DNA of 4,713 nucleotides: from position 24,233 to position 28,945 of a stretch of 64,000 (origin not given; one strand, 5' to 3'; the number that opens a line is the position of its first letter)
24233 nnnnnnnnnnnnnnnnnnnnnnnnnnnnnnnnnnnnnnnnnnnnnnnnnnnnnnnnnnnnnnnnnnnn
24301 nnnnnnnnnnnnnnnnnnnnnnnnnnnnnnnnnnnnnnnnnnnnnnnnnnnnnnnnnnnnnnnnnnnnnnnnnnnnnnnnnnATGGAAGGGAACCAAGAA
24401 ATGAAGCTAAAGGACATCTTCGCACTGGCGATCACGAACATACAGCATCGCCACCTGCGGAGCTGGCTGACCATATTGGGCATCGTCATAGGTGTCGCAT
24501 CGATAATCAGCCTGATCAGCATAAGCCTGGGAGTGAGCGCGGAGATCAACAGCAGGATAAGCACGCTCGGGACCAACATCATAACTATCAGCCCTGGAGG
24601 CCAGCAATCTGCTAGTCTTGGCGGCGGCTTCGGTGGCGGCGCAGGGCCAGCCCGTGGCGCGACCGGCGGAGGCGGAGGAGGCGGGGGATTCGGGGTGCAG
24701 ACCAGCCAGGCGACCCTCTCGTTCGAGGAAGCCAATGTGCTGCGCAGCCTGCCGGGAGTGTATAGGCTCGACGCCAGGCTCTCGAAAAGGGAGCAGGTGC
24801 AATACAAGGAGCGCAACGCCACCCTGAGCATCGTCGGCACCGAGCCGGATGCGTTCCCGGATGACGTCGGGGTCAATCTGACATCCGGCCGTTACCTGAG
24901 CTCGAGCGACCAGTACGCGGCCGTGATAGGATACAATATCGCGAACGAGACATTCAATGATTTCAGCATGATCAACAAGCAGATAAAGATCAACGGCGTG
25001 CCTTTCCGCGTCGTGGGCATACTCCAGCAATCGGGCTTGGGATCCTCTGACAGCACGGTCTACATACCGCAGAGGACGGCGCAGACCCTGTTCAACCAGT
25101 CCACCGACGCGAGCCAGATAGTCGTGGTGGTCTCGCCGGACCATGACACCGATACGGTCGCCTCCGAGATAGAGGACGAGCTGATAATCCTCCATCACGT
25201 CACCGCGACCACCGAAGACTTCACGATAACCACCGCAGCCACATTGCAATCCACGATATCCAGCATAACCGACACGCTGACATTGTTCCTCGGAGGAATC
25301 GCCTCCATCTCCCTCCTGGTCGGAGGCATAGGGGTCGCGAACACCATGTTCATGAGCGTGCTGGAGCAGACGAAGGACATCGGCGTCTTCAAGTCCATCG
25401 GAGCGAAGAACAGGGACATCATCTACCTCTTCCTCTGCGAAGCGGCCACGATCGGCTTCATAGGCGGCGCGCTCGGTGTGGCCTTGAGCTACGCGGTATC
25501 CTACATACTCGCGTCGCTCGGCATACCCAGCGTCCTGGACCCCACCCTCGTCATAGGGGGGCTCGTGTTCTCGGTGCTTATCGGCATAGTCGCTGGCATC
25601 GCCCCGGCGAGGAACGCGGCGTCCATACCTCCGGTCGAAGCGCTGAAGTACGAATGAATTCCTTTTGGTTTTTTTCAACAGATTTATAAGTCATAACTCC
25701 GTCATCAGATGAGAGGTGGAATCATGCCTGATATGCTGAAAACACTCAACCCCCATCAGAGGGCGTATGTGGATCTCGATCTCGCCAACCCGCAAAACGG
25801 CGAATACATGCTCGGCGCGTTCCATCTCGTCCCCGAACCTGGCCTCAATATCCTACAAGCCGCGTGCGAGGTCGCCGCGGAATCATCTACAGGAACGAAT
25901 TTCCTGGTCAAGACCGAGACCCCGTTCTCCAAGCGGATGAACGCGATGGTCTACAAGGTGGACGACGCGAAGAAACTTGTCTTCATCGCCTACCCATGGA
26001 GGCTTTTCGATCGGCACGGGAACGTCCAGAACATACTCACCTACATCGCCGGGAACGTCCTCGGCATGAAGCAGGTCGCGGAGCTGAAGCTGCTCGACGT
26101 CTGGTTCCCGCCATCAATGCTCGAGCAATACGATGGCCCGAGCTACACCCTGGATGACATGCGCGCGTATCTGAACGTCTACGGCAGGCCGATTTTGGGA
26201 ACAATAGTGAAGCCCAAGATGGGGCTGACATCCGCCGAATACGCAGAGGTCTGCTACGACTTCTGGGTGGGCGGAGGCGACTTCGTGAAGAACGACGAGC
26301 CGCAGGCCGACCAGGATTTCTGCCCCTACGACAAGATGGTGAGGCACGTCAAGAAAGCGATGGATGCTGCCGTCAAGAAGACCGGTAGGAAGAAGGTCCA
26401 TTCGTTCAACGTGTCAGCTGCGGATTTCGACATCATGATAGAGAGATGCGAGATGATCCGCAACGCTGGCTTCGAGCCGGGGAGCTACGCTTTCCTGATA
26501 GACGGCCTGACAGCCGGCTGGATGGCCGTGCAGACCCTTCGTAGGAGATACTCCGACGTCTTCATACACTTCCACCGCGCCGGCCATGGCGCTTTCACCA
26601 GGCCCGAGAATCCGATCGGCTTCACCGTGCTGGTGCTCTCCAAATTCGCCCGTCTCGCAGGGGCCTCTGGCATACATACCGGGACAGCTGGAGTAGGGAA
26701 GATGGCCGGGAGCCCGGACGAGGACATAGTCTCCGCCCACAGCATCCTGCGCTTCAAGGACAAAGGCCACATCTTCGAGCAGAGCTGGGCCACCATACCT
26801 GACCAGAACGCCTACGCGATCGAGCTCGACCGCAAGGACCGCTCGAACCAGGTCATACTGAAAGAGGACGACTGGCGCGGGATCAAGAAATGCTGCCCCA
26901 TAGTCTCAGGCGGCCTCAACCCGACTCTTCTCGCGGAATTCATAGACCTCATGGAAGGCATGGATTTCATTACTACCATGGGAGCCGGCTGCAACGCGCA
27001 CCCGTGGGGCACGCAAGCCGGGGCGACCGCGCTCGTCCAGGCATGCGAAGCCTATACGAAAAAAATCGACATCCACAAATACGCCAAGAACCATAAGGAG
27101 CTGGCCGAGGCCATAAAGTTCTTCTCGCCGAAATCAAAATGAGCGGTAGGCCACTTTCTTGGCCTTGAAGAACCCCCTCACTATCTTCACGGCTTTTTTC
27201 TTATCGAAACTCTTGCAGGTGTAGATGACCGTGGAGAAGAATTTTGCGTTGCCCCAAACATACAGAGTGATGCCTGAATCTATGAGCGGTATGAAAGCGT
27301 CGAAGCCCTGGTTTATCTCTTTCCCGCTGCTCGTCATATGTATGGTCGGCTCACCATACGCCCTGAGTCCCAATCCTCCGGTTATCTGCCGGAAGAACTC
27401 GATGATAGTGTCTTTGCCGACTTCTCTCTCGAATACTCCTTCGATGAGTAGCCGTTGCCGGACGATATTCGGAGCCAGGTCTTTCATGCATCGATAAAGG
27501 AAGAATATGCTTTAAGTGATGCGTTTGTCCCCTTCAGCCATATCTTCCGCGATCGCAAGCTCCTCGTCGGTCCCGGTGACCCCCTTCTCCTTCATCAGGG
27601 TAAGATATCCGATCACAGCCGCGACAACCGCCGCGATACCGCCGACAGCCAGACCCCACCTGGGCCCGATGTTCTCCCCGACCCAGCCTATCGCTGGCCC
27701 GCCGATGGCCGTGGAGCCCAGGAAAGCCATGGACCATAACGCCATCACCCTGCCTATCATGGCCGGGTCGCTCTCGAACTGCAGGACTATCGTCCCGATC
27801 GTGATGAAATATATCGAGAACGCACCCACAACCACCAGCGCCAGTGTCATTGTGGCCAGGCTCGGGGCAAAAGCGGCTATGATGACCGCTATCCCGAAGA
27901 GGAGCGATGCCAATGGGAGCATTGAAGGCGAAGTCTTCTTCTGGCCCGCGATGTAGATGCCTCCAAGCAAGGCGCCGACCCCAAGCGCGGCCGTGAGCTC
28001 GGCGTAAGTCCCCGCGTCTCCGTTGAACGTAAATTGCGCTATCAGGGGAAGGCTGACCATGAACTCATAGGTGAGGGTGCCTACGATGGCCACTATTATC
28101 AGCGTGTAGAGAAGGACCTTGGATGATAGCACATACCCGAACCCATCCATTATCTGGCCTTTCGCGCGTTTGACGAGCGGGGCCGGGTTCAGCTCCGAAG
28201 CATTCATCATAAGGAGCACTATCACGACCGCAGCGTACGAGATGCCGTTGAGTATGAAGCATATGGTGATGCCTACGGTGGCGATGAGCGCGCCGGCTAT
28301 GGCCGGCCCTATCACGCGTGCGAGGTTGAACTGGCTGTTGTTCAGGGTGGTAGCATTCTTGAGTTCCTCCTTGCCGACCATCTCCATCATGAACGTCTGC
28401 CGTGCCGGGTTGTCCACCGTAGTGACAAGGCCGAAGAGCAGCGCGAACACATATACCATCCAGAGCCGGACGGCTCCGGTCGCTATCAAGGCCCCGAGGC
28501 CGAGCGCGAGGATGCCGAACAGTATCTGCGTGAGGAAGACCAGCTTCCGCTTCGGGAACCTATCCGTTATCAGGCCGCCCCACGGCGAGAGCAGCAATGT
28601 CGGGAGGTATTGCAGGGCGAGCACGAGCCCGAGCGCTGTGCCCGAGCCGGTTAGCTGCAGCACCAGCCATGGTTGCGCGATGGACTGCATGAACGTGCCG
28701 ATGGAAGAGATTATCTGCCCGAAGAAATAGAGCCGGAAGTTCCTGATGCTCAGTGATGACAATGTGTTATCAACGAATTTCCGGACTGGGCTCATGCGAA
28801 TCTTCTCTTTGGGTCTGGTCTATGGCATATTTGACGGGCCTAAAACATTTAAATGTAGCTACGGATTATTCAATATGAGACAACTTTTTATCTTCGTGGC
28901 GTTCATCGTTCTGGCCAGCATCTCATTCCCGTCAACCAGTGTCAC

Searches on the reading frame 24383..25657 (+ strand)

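Call 9: search_protein_families(library=pfam, proteins=[window:24383-25657:+], max_evalue=0.01)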
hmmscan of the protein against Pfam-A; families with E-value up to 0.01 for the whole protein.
window:24383-25657:+ (424 aa): 2 families
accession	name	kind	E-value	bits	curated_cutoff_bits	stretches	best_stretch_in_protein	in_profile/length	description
PF12704.14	MacB_PCD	-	2.6e-35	123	27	1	27-265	1-206/207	MacB-like periplasmic core domain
PF02687.27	FtsX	-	2.2e-19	70.1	25.5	1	306-417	3-120/120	FtsX-like permease C-terminal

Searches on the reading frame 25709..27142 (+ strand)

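Call 9: search_protein_families(library=pfam, proteins=[window:25709-27142:+], max_evalue=0.01)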
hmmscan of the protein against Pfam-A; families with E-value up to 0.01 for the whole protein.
window:25709-27142:+ (477 aa): 2 families
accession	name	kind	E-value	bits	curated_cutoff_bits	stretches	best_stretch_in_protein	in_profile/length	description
PF00016.26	RuBisCO_large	-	2e-88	296.9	30.1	2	150-364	4-220/299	Ribulose bisphosphate carboxylase large chain, catalytic domain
PF02788.21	RuBisCO_large_N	-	1.1e-29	103.5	20.7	1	20-137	2-120/120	Ribulose bisphosphate carboxylase large chain, N-terminal domain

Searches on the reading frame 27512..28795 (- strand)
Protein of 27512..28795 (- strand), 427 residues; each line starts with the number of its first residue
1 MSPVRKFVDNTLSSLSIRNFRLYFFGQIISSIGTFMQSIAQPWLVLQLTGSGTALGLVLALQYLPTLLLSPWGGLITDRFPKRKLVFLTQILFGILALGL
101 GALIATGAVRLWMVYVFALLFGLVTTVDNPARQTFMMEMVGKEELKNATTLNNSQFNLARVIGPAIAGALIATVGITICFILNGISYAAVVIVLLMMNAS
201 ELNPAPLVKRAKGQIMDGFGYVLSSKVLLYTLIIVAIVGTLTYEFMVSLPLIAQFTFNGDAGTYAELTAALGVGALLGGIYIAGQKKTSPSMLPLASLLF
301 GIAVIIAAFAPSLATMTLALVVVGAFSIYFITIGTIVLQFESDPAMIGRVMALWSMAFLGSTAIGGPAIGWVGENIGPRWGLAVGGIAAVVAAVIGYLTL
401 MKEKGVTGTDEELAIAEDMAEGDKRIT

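Call 9: search_protein_families(library=pfam, proteins=[window:27512-28795:-], max_evalue=0.01)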
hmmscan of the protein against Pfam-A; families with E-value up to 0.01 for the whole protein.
window:27512-28795:- (427 aa): 3 families
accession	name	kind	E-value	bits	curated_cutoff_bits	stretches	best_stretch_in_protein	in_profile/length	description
PF05977.19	MFS_3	-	1.5e-55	189.1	27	1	11-403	3-397/524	Transmembrane secretion effector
PF07690.21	MFS_1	-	2.6e-37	129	33.4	2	24-282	2-257/347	Major Facilitator Superfamily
PF13347.12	MFS_2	-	0.00017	20.7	27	1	13-155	219-361/427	MFS/sugar transport protein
